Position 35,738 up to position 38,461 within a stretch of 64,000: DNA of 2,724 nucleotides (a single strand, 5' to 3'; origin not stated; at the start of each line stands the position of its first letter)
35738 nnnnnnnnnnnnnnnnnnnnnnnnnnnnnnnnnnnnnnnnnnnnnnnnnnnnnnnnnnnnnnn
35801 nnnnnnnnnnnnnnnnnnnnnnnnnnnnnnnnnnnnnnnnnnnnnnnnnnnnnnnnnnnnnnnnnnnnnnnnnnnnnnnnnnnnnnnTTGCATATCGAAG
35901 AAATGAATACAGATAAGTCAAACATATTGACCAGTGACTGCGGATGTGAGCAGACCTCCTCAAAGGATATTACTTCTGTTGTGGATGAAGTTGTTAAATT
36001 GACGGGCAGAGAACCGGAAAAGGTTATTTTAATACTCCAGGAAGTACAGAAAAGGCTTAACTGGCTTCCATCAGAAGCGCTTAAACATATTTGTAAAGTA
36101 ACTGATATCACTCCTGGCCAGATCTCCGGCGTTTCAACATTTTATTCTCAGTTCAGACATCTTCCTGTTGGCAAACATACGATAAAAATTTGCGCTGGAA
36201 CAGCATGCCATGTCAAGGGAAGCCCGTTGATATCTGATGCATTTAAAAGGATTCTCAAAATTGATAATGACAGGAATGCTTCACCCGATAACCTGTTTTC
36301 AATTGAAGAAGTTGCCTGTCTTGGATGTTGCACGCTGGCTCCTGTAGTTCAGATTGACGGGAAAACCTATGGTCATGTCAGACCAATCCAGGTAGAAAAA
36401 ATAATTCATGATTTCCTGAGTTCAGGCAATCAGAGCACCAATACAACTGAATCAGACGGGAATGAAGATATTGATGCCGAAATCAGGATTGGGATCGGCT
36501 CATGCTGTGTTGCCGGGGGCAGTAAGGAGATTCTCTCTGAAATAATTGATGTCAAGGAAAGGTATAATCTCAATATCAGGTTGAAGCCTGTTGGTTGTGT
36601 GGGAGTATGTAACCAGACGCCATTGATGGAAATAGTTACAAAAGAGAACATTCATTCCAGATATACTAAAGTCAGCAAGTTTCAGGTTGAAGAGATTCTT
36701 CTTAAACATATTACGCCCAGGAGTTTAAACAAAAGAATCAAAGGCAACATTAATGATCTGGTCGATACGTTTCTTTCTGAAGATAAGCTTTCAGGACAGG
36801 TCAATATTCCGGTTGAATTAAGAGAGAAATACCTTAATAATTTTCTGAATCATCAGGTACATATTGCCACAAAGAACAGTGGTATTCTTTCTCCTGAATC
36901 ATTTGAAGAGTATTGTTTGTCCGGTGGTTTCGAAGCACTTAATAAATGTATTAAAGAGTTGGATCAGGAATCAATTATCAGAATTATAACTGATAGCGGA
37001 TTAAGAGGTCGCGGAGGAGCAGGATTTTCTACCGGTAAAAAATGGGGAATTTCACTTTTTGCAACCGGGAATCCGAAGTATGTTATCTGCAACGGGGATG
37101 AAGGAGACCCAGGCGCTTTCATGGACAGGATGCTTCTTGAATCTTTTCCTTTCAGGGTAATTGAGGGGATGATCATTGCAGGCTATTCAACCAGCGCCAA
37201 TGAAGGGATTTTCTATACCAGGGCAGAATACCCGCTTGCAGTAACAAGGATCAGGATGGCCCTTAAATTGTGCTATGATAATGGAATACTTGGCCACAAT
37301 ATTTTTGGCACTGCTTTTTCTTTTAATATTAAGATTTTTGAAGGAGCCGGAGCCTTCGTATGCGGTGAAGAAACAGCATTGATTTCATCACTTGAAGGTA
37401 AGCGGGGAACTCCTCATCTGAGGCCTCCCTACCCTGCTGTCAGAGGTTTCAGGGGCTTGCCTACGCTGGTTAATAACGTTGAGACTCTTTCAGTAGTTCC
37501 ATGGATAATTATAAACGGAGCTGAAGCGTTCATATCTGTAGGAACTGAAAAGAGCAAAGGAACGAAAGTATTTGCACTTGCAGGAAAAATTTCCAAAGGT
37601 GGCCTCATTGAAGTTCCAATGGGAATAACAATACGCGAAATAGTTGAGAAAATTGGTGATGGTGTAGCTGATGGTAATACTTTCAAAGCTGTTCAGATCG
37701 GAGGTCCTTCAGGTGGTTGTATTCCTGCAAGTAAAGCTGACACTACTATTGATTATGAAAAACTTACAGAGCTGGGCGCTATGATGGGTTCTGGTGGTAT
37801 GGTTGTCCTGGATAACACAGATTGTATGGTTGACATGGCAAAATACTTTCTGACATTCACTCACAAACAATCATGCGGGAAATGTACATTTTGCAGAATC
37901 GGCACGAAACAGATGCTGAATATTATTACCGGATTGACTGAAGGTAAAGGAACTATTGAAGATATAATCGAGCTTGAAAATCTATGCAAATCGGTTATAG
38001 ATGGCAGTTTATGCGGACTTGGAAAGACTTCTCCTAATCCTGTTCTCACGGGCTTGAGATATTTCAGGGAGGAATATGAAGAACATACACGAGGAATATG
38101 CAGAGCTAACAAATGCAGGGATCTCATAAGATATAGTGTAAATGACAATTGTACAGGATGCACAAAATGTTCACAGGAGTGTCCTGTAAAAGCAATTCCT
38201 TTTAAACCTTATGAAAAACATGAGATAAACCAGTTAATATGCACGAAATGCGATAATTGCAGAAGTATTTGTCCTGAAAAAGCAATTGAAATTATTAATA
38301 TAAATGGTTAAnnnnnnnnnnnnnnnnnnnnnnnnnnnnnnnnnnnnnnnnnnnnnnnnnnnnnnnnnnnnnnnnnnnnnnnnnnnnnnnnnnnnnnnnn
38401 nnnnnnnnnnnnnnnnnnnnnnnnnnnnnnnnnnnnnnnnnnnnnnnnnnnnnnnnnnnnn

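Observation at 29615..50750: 21-kb, 15-gene locus coupling six envelope beta-propellers to Fe-S/flavin/cupredoxin electron carriers, with no recognisable terminal enzyme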

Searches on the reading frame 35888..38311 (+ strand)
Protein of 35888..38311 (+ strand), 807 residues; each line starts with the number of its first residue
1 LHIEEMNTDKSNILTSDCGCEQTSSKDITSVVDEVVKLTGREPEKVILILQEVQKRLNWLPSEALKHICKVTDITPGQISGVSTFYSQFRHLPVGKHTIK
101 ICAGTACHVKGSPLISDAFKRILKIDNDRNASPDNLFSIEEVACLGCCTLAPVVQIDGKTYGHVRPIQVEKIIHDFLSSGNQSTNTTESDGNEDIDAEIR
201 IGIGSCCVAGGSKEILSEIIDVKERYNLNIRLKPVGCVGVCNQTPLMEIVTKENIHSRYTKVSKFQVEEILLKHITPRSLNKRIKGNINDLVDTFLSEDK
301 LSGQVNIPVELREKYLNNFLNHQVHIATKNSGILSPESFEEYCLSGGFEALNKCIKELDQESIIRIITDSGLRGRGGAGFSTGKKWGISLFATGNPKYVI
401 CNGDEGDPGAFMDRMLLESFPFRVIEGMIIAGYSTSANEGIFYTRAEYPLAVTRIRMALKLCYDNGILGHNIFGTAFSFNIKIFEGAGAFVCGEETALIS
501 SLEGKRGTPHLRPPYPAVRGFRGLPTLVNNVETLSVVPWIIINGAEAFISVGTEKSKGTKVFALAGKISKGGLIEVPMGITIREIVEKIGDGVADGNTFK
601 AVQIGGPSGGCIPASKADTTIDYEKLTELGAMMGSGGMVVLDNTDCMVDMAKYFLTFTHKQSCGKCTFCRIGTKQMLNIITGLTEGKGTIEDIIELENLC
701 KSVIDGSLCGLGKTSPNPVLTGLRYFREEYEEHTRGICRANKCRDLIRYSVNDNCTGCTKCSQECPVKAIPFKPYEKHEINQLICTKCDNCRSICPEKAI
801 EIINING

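Call 3: search_protein_families(library=pfam, proteins=[window:35888-38311:+], max_evalue=0.01)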
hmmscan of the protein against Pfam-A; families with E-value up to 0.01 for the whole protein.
window:35888-38311:+ (807 aa): 8 families
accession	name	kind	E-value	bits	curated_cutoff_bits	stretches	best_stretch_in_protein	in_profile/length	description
PF01257.25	2Fe-2S_thioredx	-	1.5e-46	158.3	24.8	2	34-175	3-143/145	Thioredoxin-like [2Fe-2S] ferredoxin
PF01512.22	Complex1_51K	-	6.6e-39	133.6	31.2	1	367-538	1-149/150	Nuo51 FMN-binding domain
PF10589.14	NADH_4Fe-4S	-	3.5e-30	104.2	23.5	1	649-733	1-85/85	NADH-ubiquinone oxidoreductase-F iron-sulfur binding region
PF14697.11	Fer4_21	-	4.8e-07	30.3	35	1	752-801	5-58/59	4Fe-4S dicluster domain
PF12838.12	Fer4_7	-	3.6e-06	27.8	27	1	754-799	1-52/52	4Fe-4S dicluster domain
PF13237.11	Fer4_10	-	1.8e-05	25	25.5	1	752-796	6-53/53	4Fe-4S dicluster domain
PF13187.11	Fer4_9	-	8.5e-05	22.9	27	1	754-800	1-52/52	4Fe-4S dicluster domain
PF00037.32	Fer4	-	0.00012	22.2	21.1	2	752-770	5-23/24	4Fe-4S binding domain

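Call 9: search_protein_families(library=ncbifam, proteins=[window:35888-38311:+], max_evalue=0.001)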
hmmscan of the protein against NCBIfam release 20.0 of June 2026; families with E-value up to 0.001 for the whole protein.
window:35888-38311:+ (807 aa): 40 families (the best 25 are shown)
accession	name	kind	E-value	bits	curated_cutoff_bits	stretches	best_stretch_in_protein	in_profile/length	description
TIGR01959.1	nuoF_fam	equivalog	1.5e-132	441.9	558.65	1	336-733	11-409/410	NADH-quinone oxidoreductase subunit NuoF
NF010120.0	PRK13596.1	equivalog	4.7e-101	338.4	389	1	353-737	33-420/433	NADH-quinone oxidoreductase subunit NuoF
NF008436.0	PRK11278.1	equivalog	9.2e-100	334.6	749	1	338-733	26-425/448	NADH-quinone oxidoreductase subunit NuoF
NF005722.0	PRK07539.1-2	equivalog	6.5e-39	133.5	141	1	29-174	10-154/157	NADH-quinone oxidoreductase subunit NuoE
NF004638.0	PRK05988.1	equivalog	1.7e-34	118.9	198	1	24-175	6-156/159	formate dehydrogenase subunit gamma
TIGR01958.1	nuoE_fam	subfamily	2.1e-34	118.8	142.4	1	44-176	16-147/148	NADH-quinone oxidoreductase subunit NuoE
NF005747.0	PRK07571.1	equivalog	1.2e-30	106.4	224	1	22-178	15-170/173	bidirectional hydrogenase complex protein HoxE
NF005725.0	PRK07539.1-5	equivalog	3.2e-30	105.1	220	1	41-176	36-171/174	NADH-quinone oxidoreductase subunit NuoE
NF005724.0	PRK07539.1-4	equivalog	4.3e-25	88.9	280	1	39-186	35-181/240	NADH-quinone oxidoreductase subunit NuoE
NF009040.0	PRK12373.1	equivalog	1.6e-20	74.2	514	1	39-188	32-180/400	NADH-quinone oxidoreductase subunit E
NF005721.0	PRK07539.1-1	equivalog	4.4e-20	72.1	308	1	46-186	48-186/292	NADH-quinone oxidoreductase subunit NuoE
NF005723.0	PRK07539.1-3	equivalog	6.3e-19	68.4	226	1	45-173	25-153/158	NADH-quinone oxidoreductase subunit NuoE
NF041612.1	fdxn_Clost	equivalog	9.9e-10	38.9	150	1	206-283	23-99/102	2Fe-2S ferredoxin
TIGR01944.1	rnfB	subfamily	2.4e-09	37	68.7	1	747-805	107-165/190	RnfABCDGE type electron transport complex subunit B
NF058577.1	FdxA_fam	equivalog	2.7e-09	37.1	65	1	749-799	3-52/52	4Fe-4S ferredoxin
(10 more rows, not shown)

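Call 45: search_solved_structures(query=window:35888-38311:+, max_evalue=1e-30, show_alignments=1)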
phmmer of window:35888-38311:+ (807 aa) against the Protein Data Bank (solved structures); distinct sequences matched with E-value up to 1e-30: 66 (the best 60 are shown).
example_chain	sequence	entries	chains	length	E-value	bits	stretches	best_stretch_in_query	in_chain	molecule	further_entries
9n5u_B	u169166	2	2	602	5.1e-199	666.5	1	199-803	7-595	NfnB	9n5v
8oh5_B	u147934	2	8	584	4.9e-198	663.2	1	319-800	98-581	NAD-reducing hydrogenase subunit HoxF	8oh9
9bov_B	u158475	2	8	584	4.6e-194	650.1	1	198-801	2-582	NADH dehydrogenase (Quinone)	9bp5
7t2r_B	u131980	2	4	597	1.5e-176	592.2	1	319-800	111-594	NiFe hydrogenase subunit B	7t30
7q4v_B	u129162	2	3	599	4.3e-168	564.2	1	318-799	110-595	Iron hydrogenase HydB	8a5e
8a6t_B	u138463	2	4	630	8.6e-166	556.6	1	229-800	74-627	Electron bifurcating hydrogenase subunit HydB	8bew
9mqx_B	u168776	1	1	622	2.2e-159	535.4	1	199-800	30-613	NADH:ubiquinone oxidoreductase, NADH-binding (51 kD) subunit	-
7q4w_B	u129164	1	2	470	2.6e-159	535.1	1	339-799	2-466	Iron hydrogenase HydB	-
7p5h_B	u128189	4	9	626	6.5e-155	520.6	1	331-803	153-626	Fe-hydrogenase, subunit beta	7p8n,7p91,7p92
6vw7_B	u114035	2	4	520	5e-109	368.8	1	319-730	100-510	NAD-dependent formate dehydrogenase beta subunit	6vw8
6tg9_B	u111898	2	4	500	5.1e-98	332.5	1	319-730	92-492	Formate dehydrogenase subunit beta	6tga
2fug_1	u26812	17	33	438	2.4e-97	330.2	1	339-731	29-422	NADH-quinone oxidoreductase chain 1 | NADH-QUINONE OXIDOREDUCTASE SUBUNIT 1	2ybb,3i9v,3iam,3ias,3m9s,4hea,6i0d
9wxb_C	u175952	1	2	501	2.7e-96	326.7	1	319-730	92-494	Formate dehydrogenase beta subunit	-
8e9g_F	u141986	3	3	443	2.4e-94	320.3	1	336-739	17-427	NADH-quinone oxidoreductase subunit F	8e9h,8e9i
7p61_F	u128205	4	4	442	1.3e-93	317.8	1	336-732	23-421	NADH-quinone oxidoreductase subunit F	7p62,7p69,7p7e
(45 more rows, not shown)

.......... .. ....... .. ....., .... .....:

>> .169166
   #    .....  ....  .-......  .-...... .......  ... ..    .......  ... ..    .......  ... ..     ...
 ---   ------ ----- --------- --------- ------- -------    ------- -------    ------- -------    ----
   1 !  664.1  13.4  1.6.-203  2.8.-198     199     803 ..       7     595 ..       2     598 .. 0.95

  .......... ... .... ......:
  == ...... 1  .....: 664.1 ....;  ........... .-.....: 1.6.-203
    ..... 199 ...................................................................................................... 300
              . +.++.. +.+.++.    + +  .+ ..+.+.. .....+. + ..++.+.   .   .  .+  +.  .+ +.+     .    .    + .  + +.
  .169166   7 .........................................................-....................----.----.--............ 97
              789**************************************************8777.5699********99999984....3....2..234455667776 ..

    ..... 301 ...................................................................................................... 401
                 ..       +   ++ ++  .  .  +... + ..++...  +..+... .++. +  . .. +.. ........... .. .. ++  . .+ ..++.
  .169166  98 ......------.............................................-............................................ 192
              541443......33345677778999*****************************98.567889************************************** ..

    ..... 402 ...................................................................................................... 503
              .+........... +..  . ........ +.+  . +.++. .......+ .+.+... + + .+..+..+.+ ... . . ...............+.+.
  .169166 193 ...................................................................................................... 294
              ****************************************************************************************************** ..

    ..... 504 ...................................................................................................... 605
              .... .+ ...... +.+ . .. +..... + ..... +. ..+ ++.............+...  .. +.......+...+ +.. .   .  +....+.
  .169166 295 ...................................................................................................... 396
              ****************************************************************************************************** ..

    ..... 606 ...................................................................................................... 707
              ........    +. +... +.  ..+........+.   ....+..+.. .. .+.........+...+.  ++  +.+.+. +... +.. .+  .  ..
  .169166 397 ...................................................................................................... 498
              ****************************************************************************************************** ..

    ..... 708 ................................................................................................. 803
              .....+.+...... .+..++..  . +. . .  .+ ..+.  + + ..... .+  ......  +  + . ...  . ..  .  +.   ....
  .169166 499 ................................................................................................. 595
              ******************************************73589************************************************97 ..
